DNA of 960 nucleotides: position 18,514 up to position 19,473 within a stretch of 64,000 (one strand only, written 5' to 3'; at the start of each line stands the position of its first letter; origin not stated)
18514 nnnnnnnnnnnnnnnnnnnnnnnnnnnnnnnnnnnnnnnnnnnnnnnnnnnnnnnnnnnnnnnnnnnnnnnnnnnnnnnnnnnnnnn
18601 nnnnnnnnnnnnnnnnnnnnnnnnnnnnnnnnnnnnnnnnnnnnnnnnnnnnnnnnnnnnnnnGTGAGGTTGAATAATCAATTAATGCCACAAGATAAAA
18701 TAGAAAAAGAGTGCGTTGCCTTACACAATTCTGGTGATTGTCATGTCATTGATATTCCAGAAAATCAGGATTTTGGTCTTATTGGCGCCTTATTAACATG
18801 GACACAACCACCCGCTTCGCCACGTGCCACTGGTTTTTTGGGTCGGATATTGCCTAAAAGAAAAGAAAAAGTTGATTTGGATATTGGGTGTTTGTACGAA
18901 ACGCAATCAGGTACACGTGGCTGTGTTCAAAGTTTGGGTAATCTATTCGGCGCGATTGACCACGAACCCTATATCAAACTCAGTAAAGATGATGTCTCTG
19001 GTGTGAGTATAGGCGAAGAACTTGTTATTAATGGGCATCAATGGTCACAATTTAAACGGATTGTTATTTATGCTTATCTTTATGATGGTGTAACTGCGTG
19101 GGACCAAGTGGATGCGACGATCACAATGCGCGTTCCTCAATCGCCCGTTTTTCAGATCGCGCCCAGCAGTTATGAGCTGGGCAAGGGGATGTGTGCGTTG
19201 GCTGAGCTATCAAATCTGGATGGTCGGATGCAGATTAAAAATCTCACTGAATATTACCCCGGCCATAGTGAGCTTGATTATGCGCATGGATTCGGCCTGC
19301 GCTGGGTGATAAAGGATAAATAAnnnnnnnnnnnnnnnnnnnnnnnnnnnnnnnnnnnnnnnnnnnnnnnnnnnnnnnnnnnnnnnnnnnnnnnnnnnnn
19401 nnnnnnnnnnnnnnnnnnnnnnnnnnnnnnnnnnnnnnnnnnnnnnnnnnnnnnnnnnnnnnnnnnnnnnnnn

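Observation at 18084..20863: Minimal terD-terD-serine hydrolase-Ca2+/cation antiporter operon with fused gene junctions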

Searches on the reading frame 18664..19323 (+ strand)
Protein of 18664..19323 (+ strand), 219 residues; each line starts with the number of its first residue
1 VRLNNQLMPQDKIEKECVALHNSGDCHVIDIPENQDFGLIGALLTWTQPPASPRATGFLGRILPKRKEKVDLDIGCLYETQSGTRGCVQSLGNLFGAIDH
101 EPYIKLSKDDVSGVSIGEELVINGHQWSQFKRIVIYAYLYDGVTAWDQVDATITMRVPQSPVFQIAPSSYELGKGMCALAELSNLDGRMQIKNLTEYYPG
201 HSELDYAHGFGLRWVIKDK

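Call 4: search_protein_families(library=pfam, proteins=[window:18664-19323:+], max_evalue=0.01)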
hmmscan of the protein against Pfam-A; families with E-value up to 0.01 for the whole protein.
window:18664-19323:+ (219 aa): 0 families

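Call 6: find_homologous_proteins(query=window:18685-19320:+, max_evalue=0.001)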
Query window:18685-19320:+ (212 aa): 5 proteins with E <= 0.001 among 91 candidates.
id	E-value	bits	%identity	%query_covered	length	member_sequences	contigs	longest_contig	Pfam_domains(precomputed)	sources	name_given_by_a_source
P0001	9.5e-143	491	100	100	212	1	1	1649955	-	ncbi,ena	-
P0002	6.4e-97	342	70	95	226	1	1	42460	-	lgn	-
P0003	1.5e-95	337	68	98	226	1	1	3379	-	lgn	-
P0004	4.2e-93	329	69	95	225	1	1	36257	-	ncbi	-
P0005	1.9e-90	321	67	95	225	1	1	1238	-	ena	-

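Call 7: search_solved_structures(query=window:18685-19320:+, max_evalue=10)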
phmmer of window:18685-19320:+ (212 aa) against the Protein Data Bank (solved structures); distinct sequences matched with E-value up to 10: 2.
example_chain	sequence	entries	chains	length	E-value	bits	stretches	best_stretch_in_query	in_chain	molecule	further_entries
6lxk_H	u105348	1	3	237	1.3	12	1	124-173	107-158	Heavy chain of Z2B3-D102R Fab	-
6lxi_H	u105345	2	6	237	1.4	11.9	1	124-173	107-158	Heavy chain of Z2B3 Fab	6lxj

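Call 8: find_encoding_contigs(protein=P0002, flank=8000, max_places=4)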
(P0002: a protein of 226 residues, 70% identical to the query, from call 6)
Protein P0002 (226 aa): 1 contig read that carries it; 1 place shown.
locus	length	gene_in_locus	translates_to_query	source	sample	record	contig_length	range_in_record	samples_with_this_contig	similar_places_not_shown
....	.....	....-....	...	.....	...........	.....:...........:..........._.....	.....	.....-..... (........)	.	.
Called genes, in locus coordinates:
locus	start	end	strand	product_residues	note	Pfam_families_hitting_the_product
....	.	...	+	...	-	?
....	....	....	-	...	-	-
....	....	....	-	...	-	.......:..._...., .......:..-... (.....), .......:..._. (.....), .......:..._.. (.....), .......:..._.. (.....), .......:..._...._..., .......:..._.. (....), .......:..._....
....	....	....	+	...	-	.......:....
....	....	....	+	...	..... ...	-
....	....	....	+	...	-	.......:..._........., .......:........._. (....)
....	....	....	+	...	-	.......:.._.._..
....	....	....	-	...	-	-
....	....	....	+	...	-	-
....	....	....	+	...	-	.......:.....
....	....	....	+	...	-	-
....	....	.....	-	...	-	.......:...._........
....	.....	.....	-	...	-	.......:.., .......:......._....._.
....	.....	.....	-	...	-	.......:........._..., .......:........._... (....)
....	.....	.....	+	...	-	-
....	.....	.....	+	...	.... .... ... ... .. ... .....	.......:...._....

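Call 9: find_encoding_contigs(protein=P0004, flank=8000, max_places=4)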
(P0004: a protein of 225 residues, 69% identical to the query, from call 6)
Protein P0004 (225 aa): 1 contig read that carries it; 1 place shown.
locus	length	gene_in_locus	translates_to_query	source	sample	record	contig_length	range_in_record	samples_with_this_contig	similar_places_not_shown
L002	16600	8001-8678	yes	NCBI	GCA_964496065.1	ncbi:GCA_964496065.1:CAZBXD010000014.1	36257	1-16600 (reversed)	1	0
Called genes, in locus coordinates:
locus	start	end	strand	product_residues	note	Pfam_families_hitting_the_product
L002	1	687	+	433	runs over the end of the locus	PF13393:tRNA-synt_His, PF00587:tRNA-synt_2b (weak)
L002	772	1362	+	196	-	-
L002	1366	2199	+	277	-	PF01791:DeoC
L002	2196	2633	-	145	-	PF02657:SufE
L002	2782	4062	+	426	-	PF06689:zf-C4_ClpX, PF01078:Mg_chelatase (faint), PF13401:AAA_22 (faint), PF00004:AAA, PF07724:AAA_2, PF07728:AAA_5 (weak), PF10431:ClpB_D2-small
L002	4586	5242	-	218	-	-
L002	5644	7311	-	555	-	PF00005:ABC_tran, PF02463:SMC_N (faint), PF13476:AAA_23 (faint), PF13304:AAA_21 (faint), PF12848:ABC_tran_Xtn, PF00005:ABC_tran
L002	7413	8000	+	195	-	PF02342:TerD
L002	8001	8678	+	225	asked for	-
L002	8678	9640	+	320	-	PF01699:Na_Ca_ex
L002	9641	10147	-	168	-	-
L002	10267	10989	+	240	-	-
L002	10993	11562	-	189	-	PF03602:Cons_hypoth95, PF05175:MTS (weak), PF02475:TRM5-TYW2_MTfase (weak), PF13847:Methyltransf_31 (weak)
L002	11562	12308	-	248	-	PF01479:S4, PF00849:PseudoU_synth_2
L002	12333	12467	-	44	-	-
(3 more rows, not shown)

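Call 10: find_encoding_contigs(protein=P0001, flank=10000, max_places=3)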
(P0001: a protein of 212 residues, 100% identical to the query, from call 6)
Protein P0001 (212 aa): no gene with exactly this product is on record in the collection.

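Call 15: find_related_loci(query=A1, collection=genome_contigs, flank=8000)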
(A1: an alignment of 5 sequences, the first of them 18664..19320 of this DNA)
Query A1 (219 aa) in genome_contigs; peptide patterns used: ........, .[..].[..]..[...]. (x = any residue, [..] = any of these).
40 stretches matched a pattern; 4 encode a relative of the query (tblastn E <= 1e-3); 4 distinct loci.
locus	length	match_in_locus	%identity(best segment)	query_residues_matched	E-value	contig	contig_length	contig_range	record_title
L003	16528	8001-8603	69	18-219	8e-98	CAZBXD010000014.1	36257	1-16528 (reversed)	MAG TPA_asm: uncultured Bdellovibrionales bacterium isolate SRP141376_co3_387 genome assembly, contig: NODE_2945_length_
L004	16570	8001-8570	35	10-214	2e-34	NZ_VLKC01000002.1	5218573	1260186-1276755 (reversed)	Sporomusa sp. KB1 SalpaDRAFT_Scaffold1.2, whole genome shotgun sequence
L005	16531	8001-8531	38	44-219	5e-34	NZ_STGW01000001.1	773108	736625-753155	Nocardioides caeni strain DSM 23134 scaffold21_178.0_length_773139, whole genome shotgun sequence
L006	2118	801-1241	35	68-212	1e-26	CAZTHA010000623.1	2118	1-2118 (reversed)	MAG TPA_asm: uncultured bacterium isolate binchicken_co108_60 genome assembly, contig: NODE_100904_length_2118_cov_3.189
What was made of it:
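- Tried and rejected: The closest MAG is labelled 'uncultured Bdellovibrionales' (call 15).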

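Call 19: search_protein_families(library=ncbifam, proteins=[window:18685-19323:+, L005:7752-8534:+, L004:7569-8591:+, L005:8587-9795:+, L005:9792-12140:+, L005:7161-7736:+], max_evalue=0.01)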
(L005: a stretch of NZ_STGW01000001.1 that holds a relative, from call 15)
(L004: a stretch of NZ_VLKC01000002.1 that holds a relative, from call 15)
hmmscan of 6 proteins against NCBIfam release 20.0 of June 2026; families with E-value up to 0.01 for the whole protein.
window:18685-19323:+ (212 aa): 0 families

L005:7752-8534:+ (260 aa): 0 families

L004:7569-8591:+ (340 aa): 0 families

L005:8587-9795:+ (402 aa): 2 families
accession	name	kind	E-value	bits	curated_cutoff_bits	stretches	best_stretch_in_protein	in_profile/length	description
NF038242.1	RipC_Ccl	equivalog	2.1e-10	40.5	375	1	282-337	189-244/268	itaconate degradation C-C-lyase RipC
TIGR01588.1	citE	equivalog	1.1e-06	28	443.4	1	283-333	199-249/288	citrate (pro-3S)-lyase subunit beta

L005:9792-12140:+ (782 aa): 0 families

L005:7161-7736:+ (191 aa): 0 families

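Call 20: search_protein_families(library=pfam, proteins=[L005:7752-8534:+, L004:7569-8591:+, L005:8587-9795:+, L005:9792-12140:+, L005:7161-7736:+, L004:8668-9510:+, L005:12939-14219:-, window:18685-19323:+, P0002, L005:12131-12961:+], max_evalue=1)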
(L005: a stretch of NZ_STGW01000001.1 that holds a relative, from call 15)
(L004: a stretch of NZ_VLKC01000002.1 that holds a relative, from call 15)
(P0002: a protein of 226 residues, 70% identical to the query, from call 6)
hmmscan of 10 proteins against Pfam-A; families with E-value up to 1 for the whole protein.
L005:7752-8534:+ (260 aa): 0 families

L004:7569-8591:+ (340 aa): 2 families
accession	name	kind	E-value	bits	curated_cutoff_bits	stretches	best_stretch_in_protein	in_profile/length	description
PF02169.21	LPP20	-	4.5e-05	24.2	25.9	1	55-121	14-92/97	LPP20 lipoprotein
PF24280.2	HVO_A0563_N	-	0.19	12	27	1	44-87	94-138/145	HVO_A0563, N-terminal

L005:8587-9795:+ (402 aa): 1 family
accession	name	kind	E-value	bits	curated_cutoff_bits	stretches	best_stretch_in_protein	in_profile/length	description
PF15617.12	C-C_Bond_Lyase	-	9.2e-106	354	28.4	1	32-369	3-320/320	C-C_Bond_Lyase of the TIM-Barrel fold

L005:9792-12140:+ (782 aa): 5 families
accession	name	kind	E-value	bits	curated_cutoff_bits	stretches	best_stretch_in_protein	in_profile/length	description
PF11202.14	StiP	-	6.6e-103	343.7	28.7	1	421-674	1-244/245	Tellurite-like stress resistance cysteine protease StiP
PF15609.12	PRTase_2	-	8.7e-65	218.2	28.8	1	20-211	1-186/188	Phosphoribosyl transferase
PF15608.11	PELOTA_1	-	1.4e-33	115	25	1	700-780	1-81/81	PELOTA RNA binding domain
PF12500.13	TRSP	-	7.1e-25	87.8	25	1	259-389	2-113/128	TRSP domain C terminus to PRTase_2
PF00156.33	Pribosyltran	-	0.076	12.8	26.3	1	147-187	90-129/158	Phosphoribosyl transferase domain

L005:7161-7736:+ (191 aa): 1 family
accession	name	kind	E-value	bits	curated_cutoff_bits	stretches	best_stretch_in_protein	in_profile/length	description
PF02342.23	TerD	-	6.8e-85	283.7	25.3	1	1-187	1-187/187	TerD domain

L004:8668-9510:+ (280 aa): 2 families
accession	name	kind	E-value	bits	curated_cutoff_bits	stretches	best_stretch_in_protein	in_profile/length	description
PF16548.10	FlgT_N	-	0.0058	17.6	28.8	1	40-129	4-86/87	Flagellar assembly protein T, N-terminal domain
PF02169.21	LPP20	-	0.0064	17.3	25.9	1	55-124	19-94/97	LPP20 lipoprotein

L005:12939-14219:- (426 aa): 3 families
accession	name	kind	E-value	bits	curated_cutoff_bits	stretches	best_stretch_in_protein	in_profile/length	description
PF25450.1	Rab11-FIP3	-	0.016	16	31.9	0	18-53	39-74/125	Rab11-FIP3-like domain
PF00210.30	Ferritin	-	0.054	13.9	24.5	1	213-245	40-72/142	Ferritin-like domain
PF15544.11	Ntox6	-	0.16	11.9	25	1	193-245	26-79/279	Bacterial toxin 6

window:18685-19323:+ (212 aa): 0 families

P0002 (226 aa): 0 families

L005:12131-12961:+ (276 aa): 1 family
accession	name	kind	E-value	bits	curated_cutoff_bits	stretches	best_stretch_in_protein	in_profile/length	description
PF08282.18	Hydrolase_3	-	0.058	13.6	20.9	1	180-225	180-226/255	haloacid dehalogenase-like hydrolase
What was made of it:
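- Checked: Gene 2: no Pfam or NCBIfam hit (calls 4, 19, 20).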

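Call 21: search_protein_representatives(alignment_id=A1)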
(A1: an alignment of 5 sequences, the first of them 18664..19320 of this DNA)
Query: 5 sequences, 226 profile positions. Proteins with E-value up to 0.001 (for the whole library): 566; up to 1e-10: 395; up to 1e-30: 100. The best 150 are listed.
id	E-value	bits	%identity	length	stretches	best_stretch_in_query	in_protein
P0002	8.4e-138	473.6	-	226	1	1-226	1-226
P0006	1.2e-53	198.4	-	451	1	14-226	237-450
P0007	2.1e-49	184.5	-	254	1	20-221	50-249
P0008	1.8e-48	181.4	-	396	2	22-222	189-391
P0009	4.5e-48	180.1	-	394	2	21-223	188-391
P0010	1.2e-47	178.7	-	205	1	24-222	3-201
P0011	1.6e-46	175.0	-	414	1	17-222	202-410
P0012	2.4e-46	174.5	-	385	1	18-221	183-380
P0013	1.3e-45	172.1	-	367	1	16-222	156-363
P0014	2.0e-44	168.2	-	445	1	23-223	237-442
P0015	2.3e-43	164.7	-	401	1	18-222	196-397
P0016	5.0e-43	163.6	-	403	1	18-223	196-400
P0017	8.6e-43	162.8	-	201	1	41-222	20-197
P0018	1.3e-42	162.3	-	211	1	24-222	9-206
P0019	1.6e-42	161.9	-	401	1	21-222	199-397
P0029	3.0e-41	157.8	-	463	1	22-221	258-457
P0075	4.7e-34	134.3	-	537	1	76-223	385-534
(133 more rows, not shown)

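Call 22: search_protein_families(library=pfam, proteins=[P0006, P0007, P0008, P0009, P0011, P0012, P0013, P0014, P0029, P0075], max_evalue=0.01)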
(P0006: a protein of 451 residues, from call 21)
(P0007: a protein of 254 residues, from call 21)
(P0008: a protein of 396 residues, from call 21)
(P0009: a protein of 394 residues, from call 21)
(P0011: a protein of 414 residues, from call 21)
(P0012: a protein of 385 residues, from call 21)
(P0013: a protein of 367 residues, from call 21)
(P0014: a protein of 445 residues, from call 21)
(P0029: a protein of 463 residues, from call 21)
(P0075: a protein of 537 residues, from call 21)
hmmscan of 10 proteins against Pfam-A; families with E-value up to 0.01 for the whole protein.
P0006 (451 aa): 1 family
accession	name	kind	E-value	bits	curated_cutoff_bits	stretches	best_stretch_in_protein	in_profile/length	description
PF02342.23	TerD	-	2.1e-37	128.9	25.3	1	60-225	18-187/187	TerD domain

P0007 (254 aa): 0 families

P0008 (396 aa): 1 family
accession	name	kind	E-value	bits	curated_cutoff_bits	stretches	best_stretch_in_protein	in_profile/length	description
PF02342.23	TerD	-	2e-05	24.6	25.3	0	196-320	6-116/187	TerD domain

P0009 (394 aa): 0 families

P0011 (414 aa): 1 family
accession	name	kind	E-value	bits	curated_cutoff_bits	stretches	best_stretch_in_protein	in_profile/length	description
PF02342.23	TerD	-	2.7e-39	135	25.3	1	17-171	21-187/187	TerD domain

P0012 (385 aa): 1 family
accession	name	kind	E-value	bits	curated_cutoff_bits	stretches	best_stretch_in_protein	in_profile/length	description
PF02342.23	TerD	-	4.3e-44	150.7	25.3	2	3-162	4-187/187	TerD domain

P0013 (367 aa): 1 family
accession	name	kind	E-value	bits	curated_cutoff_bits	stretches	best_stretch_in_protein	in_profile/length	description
PF02342.23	TerD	-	3.5e-19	69.4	25.3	1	18-128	65-179/187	TerD domain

P0014 (445 aa): 1 family
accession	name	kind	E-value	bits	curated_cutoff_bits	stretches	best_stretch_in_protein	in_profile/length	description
PF02342.23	TerD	-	6.8e-65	218.5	25.3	1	1-183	1-187/187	TerD domain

P0029 (463 aa): 1 family
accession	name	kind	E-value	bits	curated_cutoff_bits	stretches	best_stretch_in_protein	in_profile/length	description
PF02342.23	TerD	-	2.4e-76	255.8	25.3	2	1-179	1-187/187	TerD domain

P0075 (537 aa): 1 family
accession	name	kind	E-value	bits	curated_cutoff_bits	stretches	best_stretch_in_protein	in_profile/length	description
PF02342.23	TerD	-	4.1e-21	75.7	25.3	1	29-170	37-187/187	TerD domain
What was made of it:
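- On TerA (tellurium resistance system protein TerA) - gene 2: Many homologues do have the N-terminal Pfam TerD domain (call 22).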

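Call 23: predict_structure(alignment_id=A1)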
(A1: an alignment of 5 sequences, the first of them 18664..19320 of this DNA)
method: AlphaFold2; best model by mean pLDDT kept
length: 219 residues; sequences in the alignment: 5
mean_pLDDT: 65.9   pTM: 0.68
mean pLDDT of the five models: 65.9, 61.9, 61.1, 59.0, 57.2
residues with pLDDT >= 90: 13; 70-90: 86; 50-70: 73; < 50: 47
segments of 3 or more residues with pLDDT < 50: 1-14, 91-99, 198-211, 216-219
pLDDT, mean of each block of 10 residues (from residue 1): 30 65 88 83 72 56 61 77 75 44 60 67 83 78 56 84 74 61 91 66 36 40
secondary structure, 60 per line:
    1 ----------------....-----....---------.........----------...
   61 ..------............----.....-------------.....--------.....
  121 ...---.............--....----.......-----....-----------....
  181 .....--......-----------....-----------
elements in order: E17-20 E26-29 E39-47 H58-62 E69-80 E85-89 E103-107 E116-123 E130-139 H142-145 E150-156 E162-165 E177-185 E188-193 H205-208
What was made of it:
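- Tried and rejected: The first AF2 model, from a 5-sequence alignment, had low confidence (pLDDT 66; call 23).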

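Call 28: search_dna_similar(query=P0012, collection=plasmids, mode=protein, max_rows=12, rows=spread)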
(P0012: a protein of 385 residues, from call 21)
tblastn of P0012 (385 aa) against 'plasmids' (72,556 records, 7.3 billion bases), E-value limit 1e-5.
Records with a match: 2720; places in all: 10462; records where one place covers at least 80% of the query: 2509.
Best place of each record, by identity: <60% 2720.
By first word of the organism name: Klebsiella 1161; Escherichia 440; Enterobacter 365; Salmonella 351; Pseudomonas 135; Citrobacter 65; Raoultella 34; Streptomyces 31; Rhodococcus 21; Leclercia 19; and 53 more.
By predicted mobility (MOB-suite, as given by PLSDB): conjugative 1667; non-mobilizable 982; mobilizable 71.
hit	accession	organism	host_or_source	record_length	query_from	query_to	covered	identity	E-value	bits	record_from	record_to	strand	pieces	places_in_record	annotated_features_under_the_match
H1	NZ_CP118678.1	Pseudomonas juntendi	chicken,feces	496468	1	385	100%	46.3%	2e-103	342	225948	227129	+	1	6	TerD family protein (x2)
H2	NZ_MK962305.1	Escherichia coli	-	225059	1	385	100%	44.8%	9e-98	325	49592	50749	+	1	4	TerD family protein (x2) | terZ: tellurium resistance-associated protein TerZ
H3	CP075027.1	Salmonella enterica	animal,swine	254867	1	385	100%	44.8%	9e-98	325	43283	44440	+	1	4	TerD family protein | tellurium resistance TerZ family protein | terZ: tellurium resistance-associated protein TerZ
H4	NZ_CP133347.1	Enterobacter asburiae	hospital sample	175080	1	385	100%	44.8%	1e-97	325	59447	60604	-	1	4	TerD family protein (x2) | terZ: tellurium resistance-associated protein TerZ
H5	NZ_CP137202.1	Citrobacter freundii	Homo sapiens,sputum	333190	1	385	100%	44.8%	1e-97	325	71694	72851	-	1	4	TerD family protein | tellurium resistance-associated protein TerZ | terZ: tellurium resistance-associated protein TerZ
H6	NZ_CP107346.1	Klebsiella pneumoniae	Homo sapiens,sputum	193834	4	385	99%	45.0%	5e-97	323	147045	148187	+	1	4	terA: tellurium resistance system protein TerA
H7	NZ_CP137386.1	Klebsiella pneumoniae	Homo sapiens,pure culture,blood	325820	4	385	99%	45.0%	5e-97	323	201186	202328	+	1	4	terA: tellurium resistance system protein TerA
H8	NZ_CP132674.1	Klebsiella pneumoniae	Homo sapiens,respiratory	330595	4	385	99%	45.0%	5e-97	323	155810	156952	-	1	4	terA: tellurium resistance system protein TerA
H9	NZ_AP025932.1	Enterobacter hormaechei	Homo sapiens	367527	1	385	100%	44.6%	4e-96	320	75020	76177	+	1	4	TerD family protein | tellurium resistance-associated protein TerZ | terZ: tellurium resistance-associated protein TerZ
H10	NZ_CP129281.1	Escherichia coli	Chicken,bacterium,liver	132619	4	385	99%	44.5%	3e-96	321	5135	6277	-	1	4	terA: tellurium resistance system protein TerA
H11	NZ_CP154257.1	Raoultella planticola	male,sputum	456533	4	385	99%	42.7%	3e-88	298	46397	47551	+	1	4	TerD family protein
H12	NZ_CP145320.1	Rhodococcus ruber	-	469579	74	173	26%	33.0%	1e-6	59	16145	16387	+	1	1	TerD family protein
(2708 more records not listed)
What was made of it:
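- On TerA (tellurium resistance system protein TerA) - gene 2: P0012, a 385-aa protein found with the gene-2 family profile (call 21), aligns over its full length to annotated terA (call 28).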

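Call 29: fold_search(model_id=the predicted structure, library=pdb)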
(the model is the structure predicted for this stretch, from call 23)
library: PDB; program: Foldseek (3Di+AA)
matches with E <= 10: 554; with E <= 0.001: 1
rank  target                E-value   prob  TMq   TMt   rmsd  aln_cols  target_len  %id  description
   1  9a6r_B                1.6e-05  1.00  0.51  0.56   8.1       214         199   15  Integrative model of GLPD-SCP2 by crosslinking MS and deep learning (released 2024-09-18)
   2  4yu5_B                4.1e-02  0.54  0.30  0.12  17.3       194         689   12  Crystal structure of selenomethionine variant of Bacillus anthracis immune inhibitor A2 peptidase zymogen (released 2015-10-28)
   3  4ei0_A                5.4e-02  0.51  0.31  0.24  16.8       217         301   11  Crystal structure of a DUF4466 family protein (PARMER_03218) from Parabacteroides merdae ATCC 43184 at 2.00 A resoluti (released 2012-05-30)
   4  6n3r_G                1.1e-01  0.06  0.13  0.18  16.9       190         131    8  Sheep Galectin-11 (LGALS11) complex with galactose (released 2020-05-20)
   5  3vf1_A                1.5e-01  0.21  0.22  0.10   9.8       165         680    6  Structure of a calcium-dependent 11R-lipoxygenase suggests a mechanism for Ca-regulation (released 2012-05-16)
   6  2lrg_MODEL_1_A        1.7e-01  0.54  0.30  0.45   6.6       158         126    6  NMR structure of the protein YP_001300941.1 from Bacteroides vulgatus (released 2012-04-18)
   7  1lkf                  1.7e-01  0.04  0.14  0.11  20.8       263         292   10  LEUKOCIDIN F (HLGB) FROM STAPHYLOCOCCUS AUREUS (released 1999-07-28)
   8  2lkf                  1.7e-01  0.04  0.11  0.09  20.1       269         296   10  LEUKOCIDIN F (HLGB) FROM STAPHYLOCOCCUS AUREUS (released 1999-07-28)
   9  7df2_A                2.2e-01  0.08  0.19  0.22  14.6       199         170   12  Crystal structure of a C2 domain protein from Ramazzottius varieornatus (released 2020-12-09)
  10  5a4x_A                2.2e-01  0.06  0.15  0.18  16.1       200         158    6  The crystal structure of Arabidopsis thaliana CAR4 in complex with two calcium ions and Zn (released 2016-03-02)
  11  4q7g                  2.3e-01  0.03  0.11  0.09  20.6       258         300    8  1.7 Angstrom Crystal Structure of leukotoxin LukD from Staphylococcus aureus. (released 2014-05-07)
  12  4xup_E                2.4e-01  0.23  0.24  0.31  14.3       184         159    8  Structure of the N-terminal CBM22-1-CBM22-2 tandem domain from Paenibacillus barcinonensis Xyn10C (released 2015-06-03)
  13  8qdq_A                2.5e-01  0.18  0.24  0.08   9.4       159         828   10  Vitis vinifera dimeric 13S-lipoxygenase LOXA in the closed conformation (released 2024-10-30)
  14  4xuo_A                2.5e-01  0.16  0.21  0.28  12.6       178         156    7  Structure of the CBM22-1 xylan-binding domain from Paenibacillus barcinonensis Xyn10C (released 2015-06-03)
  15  4v29_A                2.5e-01  0.09  0.20  0.24  15.2       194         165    8  The crystal structure of Arabidopsis thaliana CAR4 in complex with two calcium ions (released 2014-12-17)
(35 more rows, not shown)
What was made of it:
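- Tried and rejected: Its Foldseek list was mostly noise (call 29).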
